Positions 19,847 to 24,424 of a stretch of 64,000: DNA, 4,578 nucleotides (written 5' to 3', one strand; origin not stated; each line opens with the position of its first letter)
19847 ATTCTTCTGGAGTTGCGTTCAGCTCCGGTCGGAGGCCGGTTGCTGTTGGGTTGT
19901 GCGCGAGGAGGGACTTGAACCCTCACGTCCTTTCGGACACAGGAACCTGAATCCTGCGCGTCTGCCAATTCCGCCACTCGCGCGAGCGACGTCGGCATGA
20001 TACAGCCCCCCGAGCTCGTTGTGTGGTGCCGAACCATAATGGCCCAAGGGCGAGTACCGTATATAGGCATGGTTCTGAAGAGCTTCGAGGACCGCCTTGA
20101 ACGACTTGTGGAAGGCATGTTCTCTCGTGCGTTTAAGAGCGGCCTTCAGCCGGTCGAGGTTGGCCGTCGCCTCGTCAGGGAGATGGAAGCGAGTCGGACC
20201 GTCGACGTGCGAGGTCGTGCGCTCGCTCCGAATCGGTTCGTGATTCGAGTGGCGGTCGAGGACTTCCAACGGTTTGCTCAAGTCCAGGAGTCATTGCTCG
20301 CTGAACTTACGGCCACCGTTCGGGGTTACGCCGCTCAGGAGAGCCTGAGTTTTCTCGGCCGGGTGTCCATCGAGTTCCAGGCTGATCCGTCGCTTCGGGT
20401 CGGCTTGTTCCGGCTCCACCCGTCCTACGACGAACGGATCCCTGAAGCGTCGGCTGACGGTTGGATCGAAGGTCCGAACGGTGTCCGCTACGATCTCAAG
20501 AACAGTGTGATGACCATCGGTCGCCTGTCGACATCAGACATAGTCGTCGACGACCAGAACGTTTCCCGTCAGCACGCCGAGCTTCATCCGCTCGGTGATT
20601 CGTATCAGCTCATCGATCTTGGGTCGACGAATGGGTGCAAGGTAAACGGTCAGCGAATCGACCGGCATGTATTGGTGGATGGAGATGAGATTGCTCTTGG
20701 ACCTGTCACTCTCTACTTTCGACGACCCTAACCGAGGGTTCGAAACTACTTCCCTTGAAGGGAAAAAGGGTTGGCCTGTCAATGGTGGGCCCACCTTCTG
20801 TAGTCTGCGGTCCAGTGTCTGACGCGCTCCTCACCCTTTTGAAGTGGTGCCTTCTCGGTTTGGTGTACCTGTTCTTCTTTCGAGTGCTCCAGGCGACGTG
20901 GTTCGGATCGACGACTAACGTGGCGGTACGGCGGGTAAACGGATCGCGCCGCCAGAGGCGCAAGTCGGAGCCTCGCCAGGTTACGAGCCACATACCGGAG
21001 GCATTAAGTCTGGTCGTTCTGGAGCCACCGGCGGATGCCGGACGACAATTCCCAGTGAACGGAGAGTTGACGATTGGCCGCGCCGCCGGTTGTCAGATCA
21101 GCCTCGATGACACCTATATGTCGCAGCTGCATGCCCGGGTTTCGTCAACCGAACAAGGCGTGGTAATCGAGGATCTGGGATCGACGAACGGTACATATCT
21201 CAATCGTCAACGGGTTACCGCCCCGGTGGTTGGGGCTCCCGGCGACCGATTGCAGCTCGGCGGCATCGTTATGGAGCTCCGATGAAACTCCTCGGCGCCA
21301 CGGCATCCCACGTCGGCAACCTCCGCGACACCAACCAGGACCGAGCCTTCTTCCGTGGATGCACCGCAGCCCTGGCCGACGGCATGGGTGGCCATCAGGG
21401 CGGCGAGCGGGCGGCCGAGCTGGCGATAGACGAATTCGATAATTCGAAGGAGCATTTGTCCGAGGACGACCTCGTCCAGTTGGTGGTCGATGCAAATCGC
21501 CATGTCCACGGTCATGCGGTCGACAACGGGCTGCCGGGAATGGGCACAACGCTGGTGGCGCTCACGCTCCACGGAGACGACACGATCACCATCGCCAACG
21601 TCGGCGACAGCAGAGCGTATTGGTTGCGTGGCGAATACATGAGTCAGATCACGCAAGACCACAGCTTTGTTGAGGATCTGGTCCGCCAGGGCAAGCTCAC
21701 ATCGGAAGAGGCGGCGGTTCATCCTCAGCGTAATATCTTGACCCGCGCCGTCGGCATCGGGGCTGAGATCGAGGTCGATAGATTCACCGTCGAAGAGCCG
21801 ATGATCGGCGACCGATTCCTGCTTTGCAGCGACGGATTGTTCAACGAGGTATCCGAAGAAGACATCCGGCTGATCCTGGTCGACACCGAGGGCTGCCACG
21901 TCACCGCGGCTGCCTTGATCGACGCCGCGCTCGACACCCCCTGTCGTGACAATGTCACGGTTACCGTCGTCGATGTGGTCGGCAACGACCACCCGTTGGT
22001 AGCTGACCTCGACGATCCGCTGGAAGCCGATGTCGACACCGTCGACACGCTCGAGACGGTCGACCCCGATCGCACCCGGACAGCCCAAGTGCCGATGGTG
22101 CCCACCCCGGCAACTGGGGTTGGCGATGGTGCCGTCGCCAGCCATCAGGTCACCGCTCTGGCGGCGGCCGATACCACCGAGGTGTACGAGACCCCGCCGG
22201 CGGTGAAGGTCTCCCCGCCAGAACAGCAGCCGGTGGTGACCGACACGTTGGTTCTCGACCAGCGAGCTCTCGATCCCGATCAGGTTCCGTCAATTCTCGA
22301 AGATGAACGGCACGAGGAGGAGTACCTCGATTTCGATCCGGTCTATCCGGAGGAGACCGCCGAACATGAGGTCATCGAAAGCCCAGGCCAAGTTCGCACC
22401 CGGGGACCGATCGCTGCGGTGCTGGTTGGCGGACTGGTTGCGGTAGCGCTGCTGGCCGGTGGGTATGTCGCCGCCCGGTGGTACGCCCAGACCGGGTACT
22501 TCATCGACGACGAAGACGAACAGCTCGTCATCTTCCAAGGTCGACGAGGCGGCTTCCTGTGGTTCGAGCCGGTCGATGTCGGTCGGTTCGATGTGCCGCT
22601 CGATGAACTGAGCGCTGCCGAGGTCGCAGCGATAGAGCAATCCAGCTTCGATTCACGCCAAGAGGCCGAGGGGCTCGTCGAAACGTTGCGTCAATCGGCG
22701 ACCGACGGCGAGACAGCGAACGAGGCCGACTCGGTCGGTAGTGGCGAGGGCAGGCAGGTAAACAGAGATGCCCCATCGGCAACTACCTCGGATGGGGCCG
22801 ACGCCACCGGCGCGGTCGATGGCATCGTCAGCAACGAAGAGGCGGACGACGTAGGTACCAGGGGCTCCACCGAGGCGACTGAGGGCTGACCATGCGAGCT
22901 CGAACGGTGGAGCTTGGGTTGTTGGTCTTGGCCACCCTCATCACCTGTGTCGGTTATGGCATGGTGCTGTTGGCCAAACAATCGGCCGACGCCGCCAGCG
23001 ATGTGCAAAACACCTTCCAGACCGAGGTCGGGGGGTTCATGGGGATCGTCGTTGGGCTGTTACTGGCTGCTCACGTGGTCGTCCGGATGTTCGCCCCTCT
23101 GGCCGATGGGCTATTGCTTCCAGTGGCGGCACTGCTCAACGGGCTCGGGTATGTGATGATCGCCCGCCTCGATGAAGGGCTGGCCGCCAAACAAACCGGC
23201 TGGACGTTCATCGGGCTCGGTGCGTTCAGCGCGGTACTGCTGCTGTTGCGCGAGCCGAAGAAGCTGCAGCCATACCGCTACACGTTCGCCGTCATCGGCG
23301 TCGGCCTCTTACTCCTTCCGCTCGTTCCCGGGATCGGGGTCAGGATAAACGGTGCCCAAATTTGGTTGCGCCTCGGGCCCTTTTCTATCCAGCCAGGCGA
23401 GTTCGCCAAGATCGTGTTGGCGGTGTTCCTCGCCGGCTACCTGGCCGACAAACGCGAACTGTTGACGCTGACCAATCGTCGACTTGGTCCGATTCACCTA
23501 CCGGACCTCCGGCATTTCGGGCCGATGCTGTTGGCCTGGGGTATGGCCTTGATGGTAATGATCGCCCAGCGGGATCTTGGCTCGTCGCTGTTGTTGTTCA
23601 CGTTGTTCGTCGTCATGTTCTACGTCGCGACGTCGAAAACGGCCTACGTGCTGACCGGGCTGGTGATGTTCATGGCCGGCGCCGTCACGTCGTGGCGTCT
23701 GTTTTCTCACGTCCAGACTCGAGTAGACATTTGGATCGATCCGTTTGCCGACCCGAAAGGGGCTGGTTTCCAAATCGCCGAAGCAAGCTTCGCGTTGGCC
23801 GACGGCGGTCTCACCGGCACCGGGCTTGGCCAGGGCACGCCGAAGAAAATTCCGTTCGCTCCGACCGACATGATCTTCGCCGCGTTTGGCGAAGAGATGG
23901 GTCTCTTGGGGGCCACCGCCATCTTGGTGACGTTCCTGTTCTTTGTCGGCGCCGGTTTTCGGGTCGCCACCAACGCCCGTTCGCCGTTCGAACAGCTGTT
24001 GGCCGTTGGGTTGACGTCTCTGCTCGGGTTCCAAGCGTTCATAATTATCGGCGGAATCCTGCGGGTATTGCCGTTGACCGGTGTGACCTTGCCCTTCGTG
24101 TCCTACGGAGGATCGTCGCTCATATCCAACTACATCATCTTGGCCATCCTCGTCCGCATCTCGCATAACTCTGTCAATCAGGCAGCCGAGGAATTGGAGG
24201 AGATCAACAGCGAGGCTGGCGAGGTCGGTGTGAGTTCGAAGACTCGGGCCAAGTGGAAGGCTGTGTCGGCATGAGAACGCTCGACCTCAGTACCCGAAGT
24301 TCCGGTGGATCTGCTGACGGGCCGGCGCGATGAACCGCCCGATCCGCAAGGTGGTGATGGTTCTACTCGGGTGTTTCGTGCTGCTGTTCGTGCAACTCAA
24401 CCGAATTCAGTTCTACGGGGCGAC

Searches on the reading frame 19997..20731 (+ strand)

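Call 4: search_protein_families(library=pfam, proteins=[window:19997-20731:+])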
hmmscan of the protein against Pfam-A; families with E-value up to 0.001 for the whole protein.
window:19997-20731:+ (244 aa): 3 families
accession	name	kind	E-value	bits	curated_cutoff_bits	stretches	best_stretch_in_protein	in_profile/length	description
PF12401.13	FhaA_N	-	7e-32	110.7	25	1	27-140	1-114/115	FhaA, N-terminal domain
PF00498.31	FHA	-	5e-21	75.4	20.7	1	173-235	2-67/67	FHA domain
PF16697.10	Yop-YscD_cpl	-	3.5e-16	59.7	33.2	1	161-242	8-91/94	Inner membrane component of T3SS, cytoplasmic domain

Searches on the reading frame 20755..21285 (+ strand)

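Call 4: search_protein_families(library=pfam, proteins=[window:20755-21285:+])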
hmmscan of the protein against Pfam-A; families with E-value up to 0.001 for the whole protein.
window:20755-21285:+ (176 aa): 2 families
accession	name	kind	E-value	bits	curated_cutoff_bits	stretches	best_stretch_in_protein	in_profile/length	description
PF00498.31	FHA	-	5.7e-18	65.5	20.7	1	106-169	2-67/67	FHA domain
PF16697.10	Yop-YscD_cpl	-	1.2e-13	51.5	33.2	1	94-175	7-90/94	Inner membrane component of T3SS, cytoplasmic domain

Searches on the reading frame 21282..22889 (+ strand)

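Call 4: search_protein_families(library=pfam, proteins=[window:21282-22889:+])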
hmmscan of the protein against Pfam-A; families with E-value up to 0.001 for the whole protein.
window:21282-22889:+ (535 aa): 2 families
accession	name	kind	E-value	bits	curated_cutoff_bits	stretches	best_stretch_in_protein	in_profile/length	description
PF13672.11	PP2C_2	-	5.6e-10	39.5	24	1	18-193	12-181/209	Protein phosphatase 2C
PF00481.26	PP2C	-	0.00015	22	20.3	1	30-128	38-141/255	Protein phosphatase 2C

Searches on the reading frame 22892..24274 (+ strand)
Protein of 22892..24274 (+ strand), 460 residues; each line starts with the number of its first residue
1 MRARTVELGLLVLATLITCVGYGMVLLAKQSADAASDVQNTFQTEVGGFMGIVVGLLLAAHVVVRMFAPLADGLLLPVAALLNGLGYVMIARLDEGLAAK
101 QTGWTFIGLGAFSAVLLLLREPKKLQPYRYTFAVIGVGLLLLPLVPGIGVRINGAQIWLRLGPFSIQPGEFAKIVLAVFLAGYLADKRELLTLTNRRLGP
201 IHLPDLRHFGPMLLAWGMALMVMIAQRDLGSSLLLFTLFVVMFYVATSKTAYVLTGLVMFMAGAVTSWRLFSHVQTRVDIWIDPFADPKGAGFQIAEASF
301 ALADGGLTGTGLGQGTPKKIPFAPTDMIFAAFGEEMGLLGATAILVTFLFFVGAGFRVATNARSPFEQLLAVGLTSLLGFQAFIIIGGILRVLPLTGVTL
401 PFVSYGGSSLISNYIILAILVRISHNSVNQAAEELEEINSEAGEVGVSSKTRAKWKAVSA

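Call 4: search_protein_families(library=pfam, proteins=[window:22892-24274:+])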
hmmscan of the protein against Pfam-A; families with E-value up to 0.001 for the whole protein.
window:22892-24274:+ (460 aa): 1 family
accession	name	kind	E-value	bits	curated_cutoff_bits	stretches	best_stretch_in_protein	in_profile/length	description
PF01098.24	FTSW_RODA_SPOVE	-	2.1e-82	277.4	26.4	1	97-427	37-354/356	Cell cycle protein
